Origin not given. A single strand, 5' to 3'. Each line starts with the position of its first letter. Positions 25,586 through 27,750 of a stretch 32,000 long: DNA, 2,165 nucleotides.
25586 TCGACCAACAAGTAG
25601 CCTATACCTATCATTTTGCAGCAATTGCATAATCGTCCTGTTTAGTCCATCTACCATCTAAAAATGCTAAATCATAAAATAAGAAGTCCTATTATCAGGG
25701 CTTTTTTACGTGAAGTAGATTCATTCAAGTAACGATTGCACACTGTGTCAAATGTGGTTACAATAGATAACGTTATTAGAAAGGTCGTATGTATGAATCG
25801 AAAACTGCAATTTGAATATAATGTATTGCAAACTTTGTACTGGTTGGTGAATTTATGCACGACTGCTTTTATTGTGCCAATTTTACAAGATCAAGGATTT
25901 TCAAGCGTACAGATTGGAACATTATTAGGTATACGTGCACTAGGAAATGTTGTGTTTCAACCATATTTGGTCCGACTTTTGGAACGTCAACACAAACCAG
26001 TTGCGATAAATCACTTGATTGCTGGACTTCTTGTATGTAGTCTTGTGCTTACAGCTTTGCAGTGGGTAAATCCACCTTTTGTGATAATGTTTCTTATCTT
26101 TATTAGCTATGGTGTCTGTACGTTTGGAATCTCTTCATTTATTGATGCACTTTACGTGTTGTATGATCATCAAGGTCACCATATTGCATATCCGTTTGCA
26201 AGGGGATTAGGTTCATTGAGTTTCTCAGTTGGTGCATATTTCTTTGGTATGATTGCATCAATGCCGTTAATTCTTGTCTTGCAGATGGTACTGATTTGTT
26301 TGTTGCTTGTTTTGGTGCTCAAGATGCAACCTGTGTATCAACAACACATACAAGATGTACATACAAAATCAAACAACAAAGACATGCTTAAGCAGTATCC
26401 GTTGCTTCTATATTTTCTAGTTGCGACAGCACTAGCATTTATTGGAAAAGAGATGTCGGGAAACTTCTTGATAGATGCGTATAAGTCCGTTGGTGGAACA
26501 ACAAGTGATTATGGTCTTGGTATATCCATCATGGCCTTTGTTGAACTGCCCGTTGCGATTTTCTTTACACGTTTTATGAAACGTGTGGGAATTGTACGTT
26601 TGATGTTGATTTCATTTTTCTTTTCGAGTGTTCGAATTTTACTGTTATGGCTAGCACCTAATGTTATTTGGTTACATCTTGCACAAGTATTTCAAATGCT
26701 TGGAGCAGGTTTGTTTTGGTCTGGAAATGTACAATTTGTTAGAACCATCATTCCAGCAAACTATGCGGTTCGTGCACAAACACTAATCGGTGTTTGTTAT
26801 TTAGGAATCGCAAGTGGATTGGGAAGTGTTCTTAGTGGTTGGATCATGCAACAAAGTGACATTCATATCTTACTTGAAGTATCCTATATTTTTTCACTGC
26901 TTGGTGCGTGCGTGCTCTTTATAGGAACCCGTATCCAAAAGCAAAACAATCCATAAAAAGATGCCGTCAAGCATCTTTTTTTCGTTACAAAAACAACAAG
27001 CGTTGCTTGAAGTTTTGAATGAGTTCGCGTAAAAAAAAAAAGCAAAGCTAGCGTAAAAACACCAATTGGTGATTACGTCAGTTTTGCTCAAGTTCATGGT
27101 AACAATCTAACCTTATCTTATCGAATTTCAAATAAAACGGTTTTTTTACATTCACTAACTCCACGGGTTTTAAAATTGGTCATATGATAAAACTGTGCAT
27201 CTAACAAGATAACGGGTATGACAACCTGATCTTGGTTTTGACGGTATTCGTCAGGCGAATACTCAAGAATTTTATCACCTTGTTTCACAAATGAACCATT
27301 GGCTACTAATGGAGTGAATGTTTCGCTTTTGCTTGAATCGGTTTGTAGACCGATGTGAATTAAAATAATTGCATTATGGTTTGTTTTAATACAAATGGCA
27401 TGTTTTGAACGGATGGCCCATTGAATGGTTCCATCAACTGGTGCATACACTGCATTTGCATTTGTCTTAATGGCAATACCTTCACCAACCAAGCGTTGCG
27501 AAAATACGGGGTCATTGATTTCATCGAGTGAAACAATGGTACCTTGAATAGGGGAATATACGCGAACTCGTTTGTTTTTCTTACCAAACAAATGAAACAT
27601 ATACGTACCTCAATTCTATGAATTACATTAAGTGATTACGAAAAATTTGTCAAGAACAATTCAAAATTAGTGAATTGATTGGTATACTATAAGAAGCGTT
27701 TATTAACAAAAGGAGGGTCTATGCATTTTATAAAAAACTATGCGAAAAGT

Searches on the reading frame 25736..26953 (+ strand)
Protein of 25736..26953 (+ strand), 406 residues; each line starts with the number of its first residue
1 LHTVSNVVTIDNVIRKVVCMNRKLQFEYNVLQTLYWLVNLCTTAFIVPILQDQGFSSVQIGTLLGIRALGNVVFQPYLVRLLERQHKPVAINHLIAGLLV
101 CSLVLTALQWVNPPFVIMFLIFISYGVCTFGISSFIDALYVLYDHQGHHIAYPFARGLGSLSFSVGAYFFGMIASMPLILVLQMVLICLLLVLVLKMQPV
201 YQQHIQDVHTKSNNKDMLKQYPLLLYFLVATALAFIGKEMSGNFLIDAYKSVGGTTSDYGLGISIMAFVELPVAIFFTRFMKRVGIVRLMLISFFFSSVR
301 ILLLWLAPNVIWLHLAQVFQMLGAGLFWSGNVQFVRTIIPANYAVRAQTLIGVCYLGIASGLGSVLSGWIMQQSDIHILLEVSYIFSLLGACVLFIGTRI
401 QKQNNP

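Call 3: search_protein_families(library=pfam, proteins=[window:25736-26953:+], max_evalue=0.1)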
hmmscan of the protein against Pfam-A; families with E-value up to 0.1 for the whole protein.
window:25736-26953:+ (406 aa): 2 families
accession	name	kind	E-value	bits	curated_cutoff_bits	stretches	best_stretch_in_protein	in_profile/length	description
PF12832.13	MFS_1_like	-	5.9e-22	78.7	25.2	1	45-377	21-368/373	MFS_1 like family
PF07690.21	MFS_1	-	6.1e-15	55.4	33.4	2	228-396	2-173/347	Major Facilitator Superfamily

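Call 4: search_protein_families(library=ncbifam, proteins=[window:25736-26953:+], max_evalue=0.1)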
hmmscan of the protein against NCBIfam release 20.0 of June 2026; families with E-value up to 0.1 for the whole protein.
window:25736-26953:+ (406 aa): 2 families
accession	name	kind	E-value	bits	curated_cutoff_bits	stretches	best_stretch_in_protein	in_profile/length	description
TIGR00899.1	2A0120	subfamily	4.6e-12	45.7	522.3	1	54-394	29-370/375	sugar efflux transporter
TIGR00880.1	2_A_01_02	superfamily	0.0052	16.9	131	1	262-392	3-132/141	multidrug resistance protein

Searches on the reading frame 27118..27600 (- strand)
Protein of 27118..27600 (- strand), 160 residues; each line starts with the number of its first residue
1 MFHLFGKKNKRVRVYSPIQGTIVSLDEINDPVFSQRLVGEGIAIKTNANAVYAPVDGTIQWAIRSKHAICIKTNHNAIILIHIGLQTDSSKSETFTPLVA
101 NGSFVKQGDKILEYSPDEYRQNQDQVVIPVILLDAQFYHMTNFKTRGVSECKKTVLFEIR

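Call 3: search_protein_families(library=pfam, proteins=[window:27118-27600:-], max_evalue=0.1)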
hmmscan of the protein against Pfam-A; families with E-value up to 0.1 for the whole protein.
window:27118-27600:- (160 aa): 3 families
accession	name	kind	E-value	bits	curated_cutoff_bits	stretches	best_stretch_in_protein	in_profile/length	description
PF00358.26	PTS_EIIA_1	-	1.2e-37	128.9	27.2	1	13-135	2-124/127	phosphoenolpyruvate-dependent sugar phosphotransferase system, EIIA 1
PF01551.29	Peptidase_M23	-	0.0076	16.9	28.7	1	40-112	4-70/96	Peptidase family M23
PF13533.13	Biotin_lipoyl_2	-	0.089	13.1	29.8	0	99-113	16-30/32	Biotin-lipoyl like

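Call 4: search_protein_families(library=ncbifam, proteins=[window:27118-27600:-], max_evalue=0.1)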
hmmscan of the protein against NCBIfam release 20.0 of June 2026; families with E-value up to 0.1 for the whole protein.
window:27118-27600:- (160 aa): 6 families
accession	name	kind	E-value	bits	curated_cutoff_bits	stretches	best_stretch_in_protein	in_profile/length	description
TIGR00830.1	PTBA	subfamily_domain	9.3e-33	112.8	97.5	1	14-132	1-119/121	glucose PTS transporter subunit IIA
NF006962.0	PRK09439.1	equivalog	4.8e-30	104.5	212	1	7-142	16-151/169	PTS glucose transporter subunit IIA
TIGR01995.1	PTS-II-ABC-beta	subfamily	3.2e-29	101.9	614.7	1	11-139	470-599/618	beta-glucoside-specific PTS transporter subunit IIABC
NF007335.0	PRK09824.1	equivalog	4.5e-26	91.6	894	1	8-142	475-609/627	PTS beta-glucoside transporter subunit IIABC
NF007608.0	PRK10255.1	equivalog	1.3e-23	83.4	1010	1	13-160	500-647/648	PTS N-acetyl glucosamine transporter subunit IIABC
TIGR03309.1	matur_yqeB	equivalog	0.01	15.3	220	1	5-69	159-217/256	selenium-dependent molybdenum cofactor biosynthesis protein YqeB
